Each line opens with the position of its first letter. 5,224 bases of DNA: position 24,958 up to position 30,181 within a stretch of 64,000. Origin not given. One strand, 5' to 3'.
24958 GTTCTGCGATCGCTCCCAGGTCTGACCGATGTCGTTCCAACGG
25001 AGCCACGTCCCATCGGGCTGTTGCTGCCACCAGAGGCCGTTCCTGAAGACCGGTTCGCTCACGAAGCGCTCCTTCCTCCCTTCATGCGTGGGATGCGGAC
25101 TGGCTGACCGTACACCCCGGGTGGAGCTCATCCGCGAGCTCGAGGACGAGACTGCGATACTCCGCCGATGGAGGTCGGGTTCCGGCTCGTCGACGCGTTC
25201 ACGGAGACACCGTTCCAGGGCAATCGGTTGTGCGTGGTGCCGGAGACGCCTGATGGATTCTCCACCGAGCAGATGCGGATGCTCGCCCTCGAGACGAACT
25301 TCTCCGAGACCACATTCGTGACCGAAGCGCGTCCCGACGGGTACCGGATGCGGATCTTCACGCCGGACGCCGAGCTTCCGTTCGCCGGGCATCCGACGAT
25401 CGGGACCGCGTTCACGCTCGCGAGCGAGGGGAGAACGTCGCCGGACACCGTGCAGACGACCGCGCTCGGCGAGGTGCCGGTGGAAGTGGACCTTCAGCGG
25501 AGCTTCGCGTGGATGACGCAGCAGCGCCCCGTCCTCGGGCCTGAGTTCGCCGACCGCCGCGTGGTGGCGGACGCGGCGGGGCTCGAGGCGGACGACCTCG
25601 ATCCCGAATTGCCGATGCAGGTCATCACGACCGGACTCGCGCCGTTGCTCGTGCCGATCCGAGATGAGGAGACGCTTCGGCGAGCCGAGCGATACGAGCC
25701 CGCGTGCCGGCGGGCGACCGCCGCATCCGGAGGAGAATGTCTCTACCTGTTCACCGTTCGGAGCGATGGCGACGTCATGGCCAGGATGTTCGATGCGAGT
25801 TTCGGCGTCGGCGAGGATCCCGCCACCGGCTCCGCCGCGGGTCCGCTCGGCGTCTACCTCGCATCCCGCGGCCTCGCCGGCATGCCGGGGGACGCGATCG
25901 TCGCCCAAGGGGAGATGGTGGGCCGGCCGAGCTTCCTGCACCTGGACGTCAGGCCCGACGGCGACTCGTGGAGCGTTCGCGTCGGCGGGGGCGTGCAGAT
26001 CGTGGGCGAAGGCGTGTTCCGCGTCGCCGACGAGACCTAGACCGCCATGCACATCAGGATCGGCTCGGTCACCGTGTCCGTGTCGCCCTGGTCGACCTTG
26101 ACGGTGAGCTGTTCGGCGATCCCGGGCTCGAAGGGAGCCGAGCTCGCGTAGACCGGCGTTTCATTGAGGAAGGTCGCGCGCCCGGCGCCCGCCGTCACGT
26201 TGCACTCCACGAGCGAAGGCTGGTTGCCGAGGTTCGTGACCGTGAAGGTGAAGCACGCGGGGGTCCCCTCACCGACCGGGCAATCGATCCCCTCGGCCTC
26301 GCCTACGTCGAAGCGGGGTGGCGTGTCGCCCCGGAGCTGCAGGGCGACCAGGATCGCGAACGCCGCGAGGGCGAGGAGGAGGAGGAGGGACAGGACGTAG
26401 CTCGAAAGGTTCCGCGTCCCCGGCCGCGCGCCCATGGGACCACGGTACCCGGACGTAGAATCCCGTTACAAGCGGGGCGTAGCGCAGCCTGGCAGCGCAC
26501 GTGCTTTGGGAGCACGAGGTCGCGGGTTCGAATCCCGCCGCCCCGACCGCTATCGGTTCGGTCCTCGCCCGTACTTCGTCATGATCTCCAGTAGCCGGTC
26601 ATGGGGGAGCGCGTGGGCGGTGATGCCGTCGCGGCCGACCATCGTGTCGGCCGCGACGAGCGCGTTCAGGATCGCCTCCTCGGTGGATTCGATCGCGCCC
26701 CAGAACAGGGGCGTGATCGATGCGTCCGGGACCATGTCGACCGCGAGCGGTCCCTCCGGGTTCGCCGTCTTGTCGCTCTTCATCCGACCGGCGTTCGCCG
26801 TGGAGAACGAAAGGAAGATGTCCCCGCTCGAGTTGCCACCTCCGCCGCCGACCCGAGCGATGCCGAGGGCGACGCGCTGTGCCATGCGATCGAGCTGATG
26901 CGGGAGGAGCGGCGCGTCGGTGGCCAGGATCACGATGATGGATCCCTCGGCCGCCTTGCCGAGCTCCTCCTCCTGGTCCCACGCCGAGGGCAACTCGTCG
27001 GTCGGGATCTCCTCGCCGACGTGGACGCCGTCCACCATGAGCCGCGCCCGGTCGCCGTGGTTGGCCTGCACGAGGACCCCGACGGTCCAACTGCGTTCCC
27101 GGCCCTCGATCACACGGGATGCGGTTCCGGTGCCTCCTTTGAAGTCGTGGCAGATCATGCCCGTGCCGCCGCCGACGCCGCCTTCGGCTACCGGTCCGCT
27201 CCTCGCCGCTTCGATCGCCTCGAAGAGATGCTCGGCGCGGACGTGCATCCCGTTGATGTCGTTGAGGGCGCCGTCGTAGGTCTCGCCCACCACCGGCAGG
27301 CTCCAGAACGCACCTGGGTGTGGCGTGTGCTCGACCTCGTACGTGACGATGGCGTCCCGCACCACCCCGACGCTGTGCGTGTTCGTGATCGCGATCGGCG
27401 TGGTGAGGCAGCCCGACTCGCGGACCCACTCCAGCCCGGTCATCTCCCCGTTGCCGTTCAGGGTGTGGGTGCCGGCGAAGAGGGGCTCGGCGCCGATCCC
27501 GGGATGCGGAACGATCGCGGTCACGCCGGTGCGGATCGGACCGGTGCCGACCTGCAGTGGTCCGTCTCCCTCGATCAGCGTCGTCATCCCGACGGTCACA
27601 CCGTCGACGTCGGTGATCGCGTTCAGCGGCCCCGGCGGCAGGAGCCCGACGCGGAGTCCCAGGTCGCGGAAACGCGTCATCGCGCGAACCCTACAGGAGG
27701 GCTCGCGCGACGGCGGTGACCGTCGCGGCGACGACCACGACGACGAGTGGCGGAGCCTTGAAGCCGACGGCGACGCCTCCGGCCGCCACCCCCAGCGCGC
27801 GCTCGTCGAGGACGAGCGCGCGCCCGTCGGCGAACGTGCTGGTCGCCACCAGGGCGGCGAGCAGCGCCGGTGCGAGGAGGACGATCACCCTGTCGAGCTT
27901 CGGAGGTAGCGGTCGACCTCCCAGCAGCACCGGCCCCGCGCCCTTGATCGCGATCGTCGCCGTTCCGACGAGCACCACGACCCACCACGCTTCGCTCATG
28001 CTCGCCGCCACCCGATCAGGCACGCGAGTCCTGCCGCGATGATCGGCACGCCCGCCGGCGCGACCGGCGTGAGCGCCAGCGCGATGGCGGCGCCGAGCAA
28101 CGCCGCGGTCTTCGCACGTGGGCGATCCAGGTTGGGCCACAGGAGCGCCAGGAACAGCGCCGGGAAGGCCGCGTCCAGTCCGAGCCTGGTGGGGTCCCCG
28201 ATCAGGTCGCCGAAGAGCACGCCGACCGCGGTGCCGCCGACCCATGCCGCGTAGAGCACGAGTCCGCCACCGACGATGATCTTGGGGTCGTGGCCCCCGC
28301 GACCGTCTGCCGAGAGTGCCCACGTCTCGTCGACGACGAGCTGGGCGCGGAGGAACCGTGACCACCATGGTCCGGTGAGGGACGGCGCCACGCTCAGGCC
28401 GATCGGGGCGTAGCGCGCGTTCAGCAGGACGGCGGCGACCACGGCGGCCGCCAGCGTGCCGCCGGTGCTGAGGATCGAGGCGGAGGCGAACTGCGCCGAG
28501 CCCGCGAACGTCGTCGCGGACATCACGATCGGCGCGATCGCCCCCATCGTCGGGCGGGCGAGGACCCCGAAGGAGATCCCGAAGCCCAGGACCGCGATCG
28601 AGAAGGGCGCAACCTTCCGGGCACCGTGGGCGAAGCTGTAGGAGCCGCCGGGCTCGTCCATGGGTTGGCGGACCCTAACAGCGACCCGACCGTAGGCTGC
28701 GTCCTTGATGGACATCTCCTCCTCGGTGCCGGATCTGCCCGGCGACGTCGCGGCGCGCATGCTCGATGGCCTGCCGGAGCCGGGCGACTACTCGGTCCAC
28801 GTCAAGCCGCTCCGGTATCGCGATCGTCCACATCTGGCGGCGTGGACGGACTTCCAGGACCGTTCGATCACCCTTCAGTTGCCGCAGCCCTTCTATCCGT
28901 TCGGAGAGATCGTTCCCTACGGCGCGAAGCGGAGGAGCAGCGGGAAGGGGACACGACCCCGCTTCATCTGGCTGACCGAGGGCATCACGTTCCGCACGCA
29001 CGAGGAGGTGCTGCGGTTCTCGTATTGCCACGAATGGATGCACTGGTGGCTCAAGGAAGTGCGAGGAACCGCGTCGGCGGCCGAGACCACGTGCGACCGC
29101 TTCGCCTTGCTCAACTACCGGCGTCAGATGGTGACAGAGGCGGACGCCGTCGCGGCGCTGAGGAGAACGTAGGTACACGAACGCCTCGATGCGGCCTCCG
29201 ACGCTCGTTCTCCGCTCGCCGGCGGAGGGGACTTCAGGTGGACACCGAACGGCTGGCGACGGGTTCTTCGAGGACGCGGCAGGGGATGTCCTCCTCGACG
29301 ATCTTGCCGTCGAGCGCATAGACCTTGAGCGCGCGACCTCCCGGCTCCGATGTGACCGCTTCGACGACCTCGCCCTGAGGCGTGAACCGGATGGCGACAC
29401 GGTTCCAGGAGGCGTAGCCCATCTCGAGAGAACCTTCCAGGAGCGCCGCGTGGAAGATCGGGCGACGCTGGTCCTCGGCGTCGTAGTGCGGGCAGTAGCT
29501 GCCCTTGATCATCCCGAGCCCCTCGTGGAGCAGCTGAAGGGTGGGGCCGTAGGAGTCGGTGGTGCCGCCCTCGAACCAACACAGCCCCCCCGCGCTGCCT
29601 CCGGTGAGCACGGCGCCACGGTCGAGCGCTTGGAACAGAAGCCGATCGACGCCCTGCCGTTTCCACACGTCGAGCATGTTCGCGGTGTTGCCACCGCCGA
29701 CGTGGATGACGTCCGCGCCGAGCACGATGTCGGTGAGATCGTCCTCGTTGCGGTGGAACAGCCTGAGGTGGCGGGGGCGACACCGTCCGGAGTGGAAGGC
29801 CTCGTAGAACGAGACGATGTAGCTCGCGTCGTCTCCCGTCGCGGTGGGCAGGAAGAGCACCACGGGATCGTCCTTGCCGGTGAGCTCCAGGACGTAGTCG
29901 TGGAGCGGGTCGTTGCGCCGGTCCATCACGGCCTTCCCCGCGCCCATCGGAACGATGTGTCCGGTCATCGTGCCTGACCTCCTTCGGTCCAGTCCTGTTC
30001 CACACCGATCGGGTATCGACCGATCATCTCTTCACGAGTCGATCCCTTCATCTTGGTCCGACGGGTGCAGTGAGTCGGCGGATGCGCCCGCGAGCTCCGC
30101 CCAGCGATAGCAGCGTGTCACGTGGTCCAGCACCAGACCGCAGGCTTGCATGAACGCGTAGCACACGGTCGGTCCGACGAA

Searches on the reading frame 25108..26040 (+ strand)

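Call 40: search_protein_families(library=pfam, proteins=[window:25108-26040:+], max_evalue=0.01)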
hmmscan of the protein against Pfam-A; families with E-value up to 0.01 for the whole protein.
window:25108-26040:+ (310 aa): 1 family
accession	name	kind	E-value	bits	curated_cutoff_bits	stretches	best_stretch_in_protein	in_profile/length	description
PF02567.21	PhzC-PhzF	-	1.2e-56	192.7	27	1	28-299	1-278/281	Phenazine biosynthesis-like protein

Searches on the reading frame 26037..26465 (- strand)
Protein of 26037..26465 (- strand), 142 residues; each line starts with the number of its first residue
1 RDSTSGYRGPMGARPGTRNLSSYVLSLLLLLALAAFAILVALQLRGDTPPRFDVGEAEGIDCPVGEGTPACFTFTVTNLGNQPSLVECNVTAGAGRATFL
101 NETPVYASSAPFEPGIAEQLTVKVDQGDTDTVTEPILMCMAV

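Call 40: search_protein_families(library=pfam, proteins=[window:26037-26465:-], max_evalue=0.01)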
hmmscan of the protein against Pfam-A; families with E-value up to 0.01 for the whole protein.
window:26037-26465:- (142 aa): 1 family
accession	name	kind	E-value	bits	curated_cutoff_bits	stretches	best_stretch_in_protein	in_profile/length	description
PF04881.20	Adeno_GP19K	-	0.0065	16.8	27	0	84-132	14-62/133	Adenovirus GP19K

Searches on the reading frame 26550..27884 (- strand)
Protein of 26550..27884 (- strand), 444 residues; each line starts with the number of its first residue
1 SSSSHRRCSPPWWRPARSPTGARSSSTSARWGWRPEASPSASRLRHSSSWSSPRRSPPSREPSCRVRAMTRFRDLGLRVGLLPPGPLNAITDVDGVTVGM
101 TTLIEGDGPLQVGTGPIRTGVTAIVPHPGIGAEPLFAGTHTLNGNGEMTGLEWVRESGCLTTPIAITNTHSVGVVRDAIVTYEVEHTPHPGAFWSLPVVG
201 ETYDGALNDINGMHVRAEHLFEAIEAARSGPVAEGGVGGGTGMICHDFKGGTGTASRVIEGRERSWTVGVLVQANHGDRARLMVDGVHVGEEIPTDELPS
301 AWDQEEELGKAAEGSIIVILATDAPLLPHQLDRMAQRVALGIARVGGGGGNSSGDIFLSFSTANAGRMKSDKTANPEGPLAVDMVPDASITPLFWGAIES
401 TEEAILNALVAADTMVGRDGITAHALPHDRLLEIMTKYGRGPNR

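Call 46: search_protein_families(library=pfam, proteins=[window:26550-27884:-], max_evalue=0.01)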
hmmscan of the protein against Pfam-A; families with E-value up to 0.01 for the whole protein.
window:26550-27884:- (444 aa): 1 family
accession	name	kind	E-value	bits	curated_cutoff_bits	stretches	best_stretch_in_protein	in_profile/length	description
PF03576.19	Peptidase_S58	-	6.7e-112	374.4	23.9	1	88-421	1-305/307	Peptidase family S58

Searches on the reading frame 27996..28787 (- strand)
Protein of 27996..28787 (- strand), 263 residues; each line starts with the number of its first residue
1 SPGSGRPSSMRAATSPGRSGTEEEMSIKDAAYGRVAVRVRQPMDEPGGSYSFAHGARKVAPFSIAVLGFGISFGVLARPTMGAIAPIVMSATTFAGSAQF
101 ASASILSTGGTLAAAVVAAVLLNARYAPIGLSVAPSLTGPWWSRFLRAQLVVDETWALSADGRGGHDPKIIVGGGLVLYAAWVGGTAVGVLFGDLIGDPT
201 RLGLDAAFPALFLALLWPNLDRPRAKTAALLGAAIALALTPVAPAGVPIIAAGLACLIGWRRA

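Call 40: search_protein_families(library=pfam, proteins=[window:27996-28787:-], max_evalue=0.01)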
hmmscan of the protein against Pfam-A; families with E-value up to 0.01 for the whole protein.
window:27996-28787:- (263 aa): 1 family
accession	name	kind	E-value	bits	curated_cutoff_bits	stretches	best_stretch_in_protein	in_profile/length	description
PF03591.19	AzlC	-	2.6e-30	106.1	32.1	1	61-196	1-137/137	AzlC protein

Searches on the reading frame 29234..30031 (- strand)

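Call 40: search_protein_families(library=pfam, proteins=[window:29234-30031:-], max_evalue=0.01)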
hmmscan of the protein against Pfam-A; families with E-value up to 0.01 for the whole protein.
window:29234-30031:- (265 aa): 1 family
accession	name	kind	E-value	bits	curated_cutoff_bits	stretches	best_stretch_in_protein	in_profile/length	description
PF03575.23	Peptidase_S51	-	1.2e-39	136.6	23.9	1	29-217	4-199/206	Peptidase family S51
